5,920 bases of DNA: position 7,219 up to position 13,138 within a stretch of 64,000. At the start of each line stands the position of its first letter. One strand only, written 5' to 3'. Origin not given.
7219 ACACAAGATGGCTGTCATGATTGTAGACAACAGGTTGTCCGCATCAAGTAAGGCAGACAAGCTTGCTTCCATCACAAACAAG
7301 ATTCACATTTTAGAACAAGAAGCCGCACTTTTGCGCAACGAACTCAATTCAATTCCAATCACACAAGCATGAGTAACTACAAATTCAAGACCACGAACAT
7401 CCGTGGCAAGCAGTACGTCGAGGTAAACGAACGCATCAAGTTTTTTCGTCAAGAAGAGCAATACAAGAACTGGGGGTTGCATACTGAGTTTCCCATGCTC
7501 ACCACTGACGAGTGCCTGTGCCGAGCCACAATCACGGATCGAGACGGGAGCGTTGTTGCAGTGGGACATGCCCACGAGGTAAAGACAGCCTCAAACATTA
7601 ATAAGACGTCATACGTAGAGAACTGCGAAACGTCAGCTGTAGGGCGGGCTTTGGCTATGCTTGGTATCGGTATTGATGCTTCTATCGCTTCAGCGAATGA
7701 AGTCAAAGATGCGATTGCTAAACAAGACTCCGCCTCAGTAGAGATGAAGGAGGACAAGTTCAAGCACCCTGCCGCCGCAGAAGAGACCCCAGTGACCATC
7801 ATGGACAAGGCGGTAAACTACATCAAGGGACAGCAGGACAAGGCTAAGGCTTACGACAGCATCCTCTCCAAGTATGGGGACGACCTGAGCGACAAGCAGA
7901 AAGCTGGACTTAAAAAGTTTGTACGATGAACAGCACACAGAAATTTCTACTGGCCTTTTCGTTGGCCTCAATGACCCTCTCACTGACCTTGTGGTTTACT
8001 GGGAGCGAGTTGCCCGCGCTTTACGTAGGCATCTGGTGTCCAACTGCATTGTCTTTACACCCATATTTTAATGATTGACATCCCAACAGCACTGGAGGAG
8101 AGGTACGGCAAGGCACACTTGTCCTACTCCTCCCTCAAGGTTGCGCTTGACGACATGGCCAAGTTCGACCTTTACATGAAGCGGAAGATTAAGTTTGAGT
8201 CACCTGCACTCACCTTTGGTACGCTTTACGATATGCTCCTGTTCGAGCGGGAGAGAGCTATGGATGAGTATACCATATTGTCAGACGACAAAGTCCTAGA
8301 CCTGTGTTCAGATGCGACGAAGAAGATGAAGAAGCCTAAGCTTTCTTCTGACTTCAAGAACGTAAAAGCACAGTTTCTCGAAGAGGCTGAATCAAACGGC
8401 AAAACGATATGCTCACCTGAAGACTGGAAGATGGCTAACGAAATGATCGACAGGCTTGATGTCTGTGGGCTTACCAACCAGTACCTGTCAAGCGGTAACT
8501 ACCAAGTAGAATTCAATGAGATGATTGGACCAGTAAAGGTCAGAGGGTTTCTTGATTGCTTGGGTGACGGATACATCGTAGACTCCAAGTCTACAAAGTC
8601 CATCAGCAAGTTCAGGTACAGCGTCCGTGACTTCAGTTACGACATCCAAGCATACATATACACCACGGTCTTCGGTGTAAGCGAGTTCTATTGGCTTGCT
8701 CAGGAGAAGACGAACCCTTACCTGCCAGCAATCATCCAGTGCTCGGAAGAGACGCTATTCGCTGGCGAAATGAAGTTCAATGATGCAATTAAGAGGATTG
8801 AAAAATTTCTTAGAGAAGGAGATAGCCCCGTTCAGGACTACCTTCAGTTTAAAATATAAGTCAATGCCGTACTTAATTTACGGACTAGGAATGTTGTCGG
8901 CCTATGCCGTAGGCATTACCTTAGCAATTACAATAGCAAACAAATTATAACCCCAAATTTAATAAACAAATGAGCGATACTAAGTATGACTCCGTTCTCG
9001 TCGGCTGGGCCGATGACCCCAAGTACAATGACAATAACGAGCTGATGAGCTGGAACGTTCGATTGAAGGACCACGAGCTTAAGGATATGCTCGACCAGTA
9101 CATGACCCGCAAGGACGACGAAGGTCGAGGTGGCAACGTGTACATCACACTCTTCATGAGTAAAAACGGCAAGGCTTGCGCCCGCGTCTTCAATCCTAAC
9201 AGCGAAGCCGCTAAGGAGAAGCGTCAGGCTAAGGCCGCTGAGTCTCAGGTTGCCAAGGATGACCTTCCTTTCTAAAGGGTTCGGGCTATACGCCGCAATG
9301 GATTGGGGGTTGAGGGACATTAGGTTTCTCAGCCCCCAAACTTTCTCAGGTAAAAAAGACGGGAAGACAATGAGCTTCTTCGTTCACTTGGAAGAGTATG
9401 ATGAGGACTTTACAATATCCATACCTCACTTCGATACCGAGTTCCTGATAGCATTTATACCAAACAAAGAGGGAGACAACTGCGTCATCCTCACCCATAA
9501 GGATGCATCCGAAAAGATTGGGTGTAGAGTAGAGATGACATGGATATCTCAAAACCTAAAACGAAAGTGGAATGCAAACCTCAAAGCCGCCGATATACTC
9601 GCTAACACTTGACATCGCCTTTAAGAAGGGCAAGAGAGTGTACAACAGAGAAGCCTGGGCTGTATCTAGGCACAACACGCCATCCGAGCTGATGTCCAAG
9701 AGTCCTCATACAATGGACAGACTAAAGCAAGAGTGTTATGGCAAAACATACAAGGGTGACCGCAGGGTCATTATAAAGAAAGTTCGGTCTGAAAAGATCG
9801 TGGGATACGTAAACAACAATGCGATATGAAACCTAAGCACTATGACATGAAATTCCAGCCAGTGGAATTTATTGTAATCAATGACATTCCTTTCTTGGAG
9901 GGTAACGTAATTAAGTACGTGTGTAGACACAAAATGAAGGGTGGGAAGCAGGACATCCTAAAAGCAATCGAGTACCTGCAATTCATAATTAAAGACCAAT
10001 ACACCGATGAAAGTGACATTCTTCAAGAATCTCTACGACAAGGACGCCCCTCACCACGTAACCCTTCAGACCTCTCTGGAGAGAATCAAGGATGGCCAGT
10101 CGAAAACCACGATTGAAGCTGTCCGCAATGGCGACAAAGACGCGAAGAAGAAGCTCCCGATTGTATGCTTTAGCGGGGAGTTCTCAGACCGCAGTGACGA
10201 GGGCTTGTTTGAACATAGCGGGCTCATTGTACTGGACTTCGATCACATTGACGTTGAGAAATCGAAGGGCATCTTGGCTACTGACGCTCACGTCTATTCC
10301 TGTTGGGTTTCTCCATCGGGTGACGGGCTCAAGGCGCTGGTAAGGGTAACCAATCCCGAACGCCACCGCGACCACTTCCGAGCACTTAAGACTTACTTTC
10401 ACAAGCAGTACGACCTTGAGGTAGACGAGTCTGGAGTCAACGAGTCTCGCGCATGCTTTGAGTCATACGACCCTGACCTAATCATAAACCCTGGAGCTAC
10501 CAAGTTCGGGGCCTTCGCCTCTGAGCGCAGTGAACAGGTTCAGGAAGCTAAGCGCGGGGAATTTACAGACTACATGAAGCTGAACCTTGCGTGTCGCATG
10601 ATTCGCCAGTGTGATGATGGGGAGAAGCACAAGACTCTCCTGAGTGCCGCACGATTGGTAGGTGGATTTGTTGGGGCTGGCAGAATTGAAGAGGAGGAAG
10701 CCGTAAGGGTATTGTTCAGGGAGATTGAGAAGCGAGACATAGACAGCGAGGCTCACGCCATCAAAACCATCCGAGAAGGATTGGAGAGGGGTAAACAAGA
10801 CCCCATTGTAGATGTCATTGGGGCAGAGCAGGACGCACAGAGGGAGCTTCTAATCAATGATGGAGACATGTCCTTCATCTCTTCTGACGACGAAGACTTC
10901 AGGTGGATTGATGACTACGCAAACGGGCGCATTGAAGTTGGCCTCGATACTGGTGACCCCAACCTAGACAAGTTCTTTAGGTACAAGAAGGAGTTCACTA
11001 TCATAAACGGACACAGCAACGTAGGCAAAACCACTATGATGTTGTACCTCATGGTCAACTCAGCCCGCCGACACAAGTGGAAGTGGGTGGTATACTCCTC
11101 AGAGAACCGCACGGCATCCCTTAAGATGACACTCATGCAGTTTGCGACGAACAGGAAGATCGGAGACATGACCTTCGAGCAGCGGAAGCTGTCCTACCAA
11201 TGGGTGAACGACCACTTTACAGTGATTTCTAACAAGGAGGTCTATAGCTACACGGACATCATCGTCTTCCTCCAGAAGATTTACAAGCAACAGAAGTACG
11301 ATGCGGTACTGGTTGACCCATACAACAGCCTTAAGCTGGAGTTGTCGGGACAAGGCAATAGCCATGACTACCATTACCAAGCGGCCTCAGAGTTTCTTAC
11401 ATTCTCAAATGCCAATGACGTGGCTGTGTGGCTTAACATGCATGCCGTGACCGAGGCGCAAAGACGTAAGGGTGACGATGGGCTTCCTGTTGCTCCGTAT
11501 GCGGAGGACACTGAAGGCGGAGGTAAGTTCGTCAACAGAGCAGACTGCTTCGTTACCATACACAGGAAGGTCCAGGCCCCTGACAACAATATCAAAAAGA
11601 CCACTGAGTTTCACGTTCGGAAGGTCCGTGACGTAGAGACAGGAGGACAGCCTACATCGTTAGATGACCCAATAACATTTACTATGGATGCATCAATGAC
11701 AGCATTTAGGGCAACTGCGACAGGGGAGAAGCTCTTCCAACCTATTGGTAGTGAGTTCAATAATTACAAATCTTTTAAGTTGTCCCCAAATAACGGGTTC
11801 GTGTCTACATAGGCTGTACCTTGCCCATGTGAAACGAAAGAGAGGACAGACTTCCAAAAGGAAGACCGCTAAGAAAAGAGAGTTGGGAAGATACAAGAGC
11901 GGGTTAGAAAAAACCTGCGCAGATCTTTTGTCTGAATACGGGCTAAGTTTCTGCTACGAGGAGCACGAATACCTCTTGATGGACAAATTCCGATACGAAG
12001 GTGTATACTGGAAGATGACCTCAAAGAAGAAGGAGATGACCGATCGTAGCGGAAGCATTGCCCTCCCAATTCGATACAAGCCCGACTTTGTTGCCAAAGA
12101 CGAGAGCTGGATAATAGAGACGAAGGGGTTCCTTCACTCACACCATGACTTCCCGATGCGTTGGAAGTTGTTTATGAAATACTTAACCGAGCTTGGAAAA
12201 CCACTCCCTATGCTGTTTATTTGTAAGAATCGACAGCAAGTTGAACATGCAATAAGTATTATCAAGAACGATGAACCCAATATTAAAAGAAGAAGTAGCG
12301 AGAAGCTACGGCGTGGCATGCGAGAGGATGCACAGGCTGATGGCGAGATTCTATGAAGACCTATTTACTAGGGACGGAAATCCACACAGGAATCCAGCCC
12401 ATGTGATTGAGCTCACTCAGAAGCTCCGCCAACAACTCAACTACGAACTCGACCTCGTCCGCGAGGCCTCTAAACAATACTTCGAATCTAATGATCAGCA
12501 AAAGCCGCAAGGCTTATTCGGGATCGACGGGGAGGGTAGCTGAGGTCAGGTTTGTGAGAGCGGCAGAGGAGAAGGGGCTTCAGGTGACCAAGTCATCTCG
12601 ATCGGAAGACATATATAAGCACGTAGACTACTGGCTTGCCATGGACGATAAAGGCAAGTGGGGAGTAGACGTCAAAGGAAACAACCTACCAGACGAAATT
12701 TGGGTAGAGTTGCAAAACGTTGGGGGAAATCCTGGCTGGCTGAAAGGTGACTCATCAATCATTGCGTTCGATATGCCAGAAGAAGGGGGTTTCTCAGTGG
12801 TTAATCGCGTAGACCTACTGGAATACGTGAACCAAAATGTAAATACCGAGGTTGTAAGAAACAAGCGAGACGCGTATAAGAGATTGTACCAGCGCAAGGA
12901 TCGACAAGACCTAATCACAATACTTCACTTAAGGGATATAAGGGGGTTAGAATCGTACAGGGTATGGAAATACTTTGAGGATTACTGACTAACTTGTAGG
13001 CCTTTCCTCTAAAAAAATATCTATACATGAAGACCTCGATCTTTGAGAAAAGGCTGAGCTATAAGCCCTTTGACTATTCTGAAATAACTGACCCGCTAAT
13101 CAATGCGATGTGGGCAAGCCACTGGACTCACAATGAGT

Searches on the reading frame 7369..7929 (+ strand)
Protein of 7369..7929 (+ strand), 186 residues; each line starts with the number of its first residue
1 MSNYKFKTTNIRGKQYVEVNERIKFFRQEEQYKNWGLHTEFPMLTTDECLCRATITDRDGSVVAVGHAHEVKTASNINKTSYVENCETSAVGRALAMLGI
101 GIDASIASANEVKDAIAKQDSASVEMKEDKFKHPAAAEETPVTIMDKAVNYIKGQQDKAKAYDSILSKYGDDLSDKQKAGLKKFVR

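Call 31: search_protein_families(library=pfam, proteins=[window:7369-7929:+], max_evalue=0.01)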
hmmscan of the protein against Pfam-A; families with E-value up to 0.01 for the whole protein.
window:7369-7929:+ (186 aa): 0 families

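Call 65: search_protein_families(library=phrogs, proteins=[window:7369-7929:+], max_evalue=0.001)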
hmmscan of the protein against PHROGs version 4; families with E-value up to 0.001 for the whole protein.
window:7369-7929:+ (186 aa): 3 families
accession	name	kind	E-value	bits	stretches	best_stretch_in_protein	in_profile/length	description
phrog_11717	-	unknown function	2.2e-33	116.8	1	3-136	11-148/208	-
phrog_23738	-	unknown function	2.8e-13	50.9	1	14-118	8-117/198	-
phrog_27776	-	unknown function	8.6e-06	26.8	1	8-160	8-164/217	-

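Call 72: search_solved_structures(query=window:7369-7929:+, max_evalue=1)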
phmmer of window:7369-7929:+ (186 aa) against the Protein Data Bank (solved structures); distinct sequences matched with E-value up to 1: 3.
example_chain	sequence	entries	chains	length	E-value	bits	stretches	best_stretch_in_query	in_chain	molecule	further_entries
2qkd_A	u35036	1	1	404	0.07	16.6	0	85-174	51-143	Zinc finger protein ZPR1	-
28jw_J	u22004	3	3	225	0.39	14.1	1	42-99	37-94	uL13c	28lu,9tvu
7f2f_A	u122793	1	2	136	0.46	13.9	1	104-172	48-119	Serine-rich protein TYE7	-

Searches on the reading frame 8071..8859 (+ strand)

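Call 10: search_protein_families(library=pfam, proteins=[window:8071-8859:+], max_evalue=0.001)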
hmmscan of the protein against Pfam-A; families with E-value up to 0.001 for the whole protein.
window:8071-8859:+ (262 aa): 1 family
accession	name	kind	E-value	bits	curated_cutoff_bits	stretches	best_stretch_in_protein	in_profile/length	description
PF12684.13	DUF3799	-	4.2e-22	79.5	26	1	18-254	1-222/233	PDDEXK-like domain of unknown function (DUF3799)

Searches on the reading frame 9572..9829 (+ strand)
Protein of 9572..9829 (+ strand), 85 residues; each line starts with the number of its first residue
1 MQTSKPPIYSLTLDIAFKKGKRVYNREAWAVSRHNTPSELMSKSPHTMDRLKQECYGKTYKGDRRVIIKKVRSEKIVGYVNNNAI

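Call 31: search_protein_families(library=pfam, proteins=[window:9572-9829:+], max_evalue=0.01)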
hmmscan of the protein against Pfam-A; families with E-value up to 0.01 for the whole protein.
window:9572-9829:+ (85 aa): 0 families

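Call 65: search_protein_families(library=phrogs, proteins=[window:9572-9829:+], max_evalue=0.001)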
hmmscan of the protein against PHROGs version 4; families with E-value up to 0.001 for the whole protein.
window:9572-9829:+ (85 aa): 0 families

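Call 73: search_solved_structures(query=window:9572-9829:+, max_evalue=1)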
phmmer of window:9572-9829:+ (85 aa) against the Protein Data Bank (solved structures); distinct sequences matched with E-value up to 1: 0.

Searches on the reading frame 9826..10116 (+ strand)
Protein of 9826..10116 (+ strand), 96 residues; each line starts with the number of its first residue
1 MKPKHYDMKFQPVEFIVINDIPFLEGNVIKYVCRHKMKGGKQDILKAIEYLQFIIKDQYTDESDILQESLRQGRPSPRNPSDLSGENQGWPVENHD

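Call 31: search_protein_families(library=pfam, proteins=[window:9826-10116:+], max_evalue=0.01)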
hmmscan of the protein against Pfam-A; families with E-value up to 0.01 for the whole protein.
window:9826-10116:+ (96 aa): 1 family
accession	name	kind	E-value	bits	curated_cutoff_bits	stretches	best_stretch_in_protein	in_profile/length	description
PF11753.13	DUF3310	-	6.7e-10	39.3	24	1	2-52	3-60/60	Protein of unknwon function (DUF3310)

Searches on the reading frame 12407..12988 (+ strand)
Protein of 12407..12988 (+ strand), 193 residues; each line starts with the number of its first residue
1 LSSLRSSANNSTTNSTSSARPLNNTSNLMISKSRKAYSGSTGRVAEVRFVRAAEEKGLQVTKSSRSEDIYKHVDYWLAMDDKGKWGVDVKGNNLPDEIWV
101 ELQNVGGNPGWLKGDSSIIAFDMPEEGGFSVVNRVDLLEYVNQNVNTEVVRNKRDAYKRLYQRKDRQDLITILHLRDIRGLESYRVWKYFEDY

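Call 31: search_protein_families(library=pfam, proteins=[window:12407-12988:+], max_evalue=0.01)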
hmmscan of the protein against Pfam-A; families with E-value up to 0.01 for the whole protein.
window:12407-12988:+ (193 aa): 0 families

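Call 65: search_protein_families(library=phrogs, proteins=[window:12407-12988:+], max_evalue=0.001)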
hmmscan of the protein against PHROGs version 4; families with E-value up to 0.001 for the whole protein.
window:12407-12988:+ (193 aa): 0 families

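Call 71: search_solved_structures(query=window:12407-12988:+, max_evalue=1)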
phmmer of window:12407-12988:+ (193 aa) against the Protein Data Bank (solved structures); distinct sequences matched with E-value up to 1: 4.
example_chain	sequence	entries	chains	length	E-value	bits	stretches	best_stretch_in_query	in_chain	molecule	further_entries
4p99_A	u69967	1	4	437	5.1e-05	26.3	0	75-98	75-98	MpAFP_RII tetra-tandemer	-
6ly5_e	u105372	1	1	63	0.77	12.6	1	110-148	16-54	PsaE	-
4xk8_E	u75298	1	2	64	0.8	12.6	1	110-148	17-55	Putative uncharacterized protein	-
2qc5_A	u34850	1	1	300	0.87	12.5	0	73-131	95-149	Streptogramin B lactonase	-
